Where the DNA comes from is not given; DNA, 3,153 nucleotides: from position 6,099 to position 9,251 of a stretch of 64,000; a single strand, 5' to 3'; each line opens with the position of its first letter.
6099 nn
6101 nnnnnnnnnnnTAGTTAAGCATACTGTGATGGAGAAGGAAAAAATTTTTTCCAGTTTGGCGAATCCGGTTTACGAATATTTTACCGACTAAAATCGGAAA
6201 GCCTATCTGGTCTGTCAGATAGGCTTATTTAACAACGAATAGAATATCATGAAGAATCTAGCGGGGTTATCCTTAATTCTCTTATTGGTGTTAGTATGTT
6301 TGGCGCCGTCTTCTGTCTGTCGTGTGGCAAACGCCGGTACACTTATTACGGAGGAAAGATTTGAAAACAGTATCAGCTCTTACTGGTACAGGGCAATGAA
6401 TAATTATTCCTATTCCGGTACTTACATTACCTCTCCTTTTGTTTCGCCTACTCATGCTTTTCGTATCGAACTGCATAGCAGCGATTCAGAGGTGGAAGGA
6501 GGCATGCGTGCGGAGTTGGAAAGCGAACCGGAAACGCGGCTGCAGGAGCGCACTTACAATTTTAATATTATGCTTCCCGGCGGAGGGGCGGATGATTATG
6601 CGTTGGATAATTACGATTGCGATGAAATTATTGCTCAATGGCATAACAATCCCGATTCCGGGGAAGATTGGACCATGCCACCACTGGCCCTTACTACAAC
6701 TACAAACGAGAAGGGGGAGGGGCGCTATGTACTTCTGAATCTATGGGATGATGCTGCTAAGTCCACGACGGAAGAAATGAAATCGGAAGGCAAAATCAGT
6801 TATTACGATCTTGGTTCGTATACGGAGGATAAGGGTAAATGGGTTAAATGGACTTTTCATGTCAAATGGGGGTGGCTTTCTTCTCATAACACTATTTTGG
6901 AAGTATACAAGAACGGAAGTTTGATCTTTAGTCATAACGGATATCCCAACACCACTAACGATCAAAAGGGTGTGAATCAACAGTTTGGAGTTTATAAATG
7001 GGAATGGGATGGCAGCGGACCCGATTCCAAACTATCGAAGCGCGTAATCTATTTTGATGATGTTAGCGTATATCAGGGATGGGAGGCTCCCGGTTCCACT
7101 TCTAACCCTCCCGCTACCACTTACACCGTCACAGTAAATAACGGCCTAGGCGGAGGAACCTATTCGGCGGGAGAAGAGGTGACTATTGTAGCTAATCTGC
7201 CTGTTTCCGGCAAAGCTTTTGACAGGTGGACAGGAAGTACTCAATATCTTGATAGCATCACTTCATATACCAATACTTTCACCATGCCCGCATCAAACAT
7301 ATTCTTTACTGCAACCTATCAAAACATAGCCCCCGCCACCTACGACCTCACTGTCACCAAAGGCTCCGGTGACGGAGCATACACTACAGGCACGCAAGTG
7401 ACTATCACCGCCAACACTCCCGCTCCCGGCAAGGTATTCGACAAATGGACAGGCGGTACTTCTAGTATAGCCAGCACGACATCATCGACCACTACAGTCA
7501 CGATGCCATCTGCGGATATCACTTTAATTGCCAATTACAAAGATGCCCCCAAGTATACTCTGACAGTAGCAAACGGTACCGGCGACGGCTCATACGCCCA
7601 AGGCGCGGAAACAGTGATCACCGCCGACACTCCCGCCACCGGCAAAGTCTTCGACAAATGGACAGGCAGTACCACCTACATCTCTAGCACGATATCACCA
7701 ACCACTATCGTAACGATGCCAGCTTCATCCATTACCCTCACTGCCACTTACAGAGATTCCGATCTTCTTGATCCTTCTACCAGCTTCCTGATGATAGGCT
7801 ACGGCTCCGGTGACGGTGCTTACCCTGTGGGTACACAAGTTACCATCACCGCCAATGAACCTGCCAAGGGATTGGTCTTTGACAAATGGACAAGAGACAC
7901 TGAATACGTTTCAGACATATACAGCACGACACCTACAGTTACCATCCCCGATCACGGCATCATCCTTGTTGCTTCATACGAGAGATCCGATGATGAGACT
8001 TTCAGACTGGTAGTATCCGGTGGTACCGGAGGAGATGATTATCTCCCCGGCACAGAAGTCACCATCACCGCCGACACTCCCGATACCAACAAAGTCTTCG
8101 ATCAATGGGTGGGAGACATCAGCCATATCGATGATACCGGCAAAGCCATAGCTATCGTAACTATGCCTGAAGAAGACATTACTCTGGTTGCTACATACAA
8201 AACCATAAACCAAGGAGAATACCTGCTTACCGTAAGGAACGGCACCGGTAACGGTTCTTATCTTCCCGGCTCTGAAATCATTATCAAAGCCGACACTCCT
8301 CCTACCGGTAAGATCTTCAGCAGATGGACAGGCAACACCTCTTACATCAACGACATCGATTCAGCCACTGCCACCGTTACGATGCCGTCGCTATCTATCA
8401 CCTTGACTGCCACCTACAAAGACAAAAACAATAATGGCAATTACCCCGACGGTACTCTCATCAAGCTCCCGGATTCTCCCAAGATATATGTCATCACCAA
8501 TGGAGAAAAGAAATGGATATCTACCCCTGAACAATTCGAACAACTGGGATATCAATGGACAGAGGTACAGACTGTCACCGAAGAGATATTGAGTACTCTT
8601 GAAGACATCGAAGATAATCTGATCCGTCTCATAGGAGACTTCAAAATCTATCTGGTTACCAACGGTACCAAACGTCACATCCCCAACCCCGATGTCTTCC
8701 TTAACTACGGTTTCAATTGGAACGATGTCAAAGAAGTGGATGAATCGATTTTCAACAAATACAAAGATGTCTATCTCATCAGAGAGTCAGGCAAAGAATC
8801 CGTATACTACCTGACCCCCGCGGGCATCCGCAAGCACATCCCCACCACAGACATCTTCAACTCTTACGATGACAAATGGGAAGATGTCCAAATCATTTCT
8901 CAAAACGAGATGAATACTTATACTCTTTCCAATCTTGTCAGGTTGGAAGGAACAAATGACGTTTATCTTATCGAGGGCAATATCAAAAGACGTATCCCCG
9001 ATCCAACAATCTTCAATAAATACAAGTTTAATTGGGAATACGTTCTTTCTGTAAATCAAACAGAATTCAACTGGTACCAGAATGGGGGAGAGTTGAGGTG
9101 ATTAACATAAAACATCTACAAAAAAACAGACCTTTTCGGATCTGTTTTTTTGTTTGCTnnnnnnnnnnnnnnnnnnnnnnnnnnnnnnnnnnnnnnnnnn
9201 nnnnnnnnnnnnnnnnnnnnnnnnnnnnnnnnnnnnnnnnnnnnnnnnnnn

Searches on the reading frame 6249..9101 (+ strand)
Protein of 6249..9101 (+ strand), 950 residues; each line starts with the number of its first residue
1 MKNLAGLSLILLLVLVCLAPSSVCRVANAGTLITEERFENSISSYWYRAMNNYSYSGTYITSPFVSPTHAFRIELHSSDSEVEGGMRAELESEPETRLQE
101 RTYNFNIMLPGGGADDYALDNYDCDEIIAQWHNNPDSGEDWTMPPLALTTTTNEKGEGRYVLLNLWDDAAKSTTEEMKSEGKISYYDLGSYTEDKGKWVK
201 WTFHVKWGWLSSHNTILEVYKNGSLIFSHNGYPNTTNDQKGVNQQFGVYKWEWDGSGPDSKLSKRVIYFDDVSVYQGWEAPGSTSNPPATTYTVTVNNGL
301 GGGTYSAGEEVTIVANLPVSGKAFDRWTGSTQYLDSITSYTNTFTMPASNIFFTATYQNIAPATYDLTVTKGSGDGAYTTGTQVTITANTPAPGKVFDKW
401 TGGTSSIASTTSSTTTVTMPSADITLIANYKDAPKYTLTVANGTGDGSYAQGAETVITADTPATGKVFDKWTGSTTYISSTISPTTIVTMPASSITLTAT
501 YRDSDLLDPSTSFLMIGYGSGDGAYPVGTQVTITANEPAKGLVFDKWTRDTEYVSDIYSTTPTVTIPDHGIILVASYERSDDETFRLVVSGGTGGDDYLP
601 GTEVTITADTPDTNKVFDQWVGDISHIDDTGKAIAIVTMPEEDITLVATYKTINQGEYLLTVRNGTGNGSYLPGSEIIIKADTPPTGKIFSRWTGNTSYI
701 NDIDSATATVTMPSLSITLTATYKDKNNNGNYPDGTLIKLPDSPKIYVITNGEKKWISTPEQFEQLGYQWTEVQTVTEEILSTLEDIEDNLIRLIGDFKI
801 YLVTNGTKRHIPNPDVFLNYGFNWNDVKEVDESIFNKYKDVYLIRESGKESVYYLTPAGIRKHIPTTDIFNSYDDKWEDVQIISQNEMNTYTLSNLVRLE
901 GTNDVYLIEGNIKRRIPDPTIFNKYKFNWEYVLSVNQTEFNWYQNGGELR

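Call 3: search_protein_families(library=pfam, proteins=[window:6249-9101:+], max_evalue=0.1)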
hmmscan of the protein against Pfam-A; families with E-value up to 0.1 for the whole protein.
window:6249-9101:+ (950 aa): 8 families
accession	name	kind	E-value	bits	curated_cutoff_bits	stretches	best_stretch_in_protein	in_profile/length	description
PF18998.6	Flg_new_2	-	9.2e-72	237.5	23.6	6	368-432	4-71/73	Divergent InlB B-repeat domain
PF14099.13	Polysacc_lyase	-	8.9e-23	81.7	29.9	1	44-273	8-210/210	Polysaccharide lyase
PF14699.12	hGDE_N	-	0.00016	22.2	22.1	0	303-339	7-43/92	N-terminal domain from the human glycogen debranching enzyme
PF09479.16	Flg_new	-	0.00039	20.9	27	0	371-428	9-64/65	Listeria-Bacteroides repeat domain (List_Bact_rpt)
PF23623.1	GBD_IRG7_N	-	0.0043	17.6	27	0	352-376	61-85/95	IRG7 N-terminal galactose binding domain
PF13168.11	Poxvirus_B22R_C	-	0.02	14.9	25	0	457-508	53-104/195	Poxvirus B22R protein C-terminal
PF08329.16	ChitinaseA_N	-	0.041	14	21.2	0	397-461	44-110/133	Chitinase A, N-terminal domain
PF19454.4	DUF5992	-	0.049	14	23.8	0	570-594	26-49/106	Family of unknown function (DUF5992)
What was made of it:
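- On Disaggregatase proper (M. mazei Dag-type architecture): The tail is Flg_new_2 x4 (call 3).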

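Call 4: search_protein_families(library=ncbifam, proteins=[window:6249-9101:+], max_evalue=0.1)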
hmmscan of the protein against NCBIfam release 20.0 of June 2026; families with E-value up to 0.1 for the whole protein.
window:6249-9101:+ (950 aa): 1 family
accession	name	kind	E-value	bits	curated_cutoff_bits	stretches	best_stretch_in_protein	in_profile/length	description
TIGR02543.1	List_Bact_rpt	repeat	5.8e-05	23.4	20.95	2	463-500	3-39/44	TIGR02543 family repeat protein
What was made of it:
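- Closest known: Listeria InlB B-repeat / Flg_new_2. Different: The classical Flg_new and TIGR02543 models score below their cut-offs (calls 3, 4).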
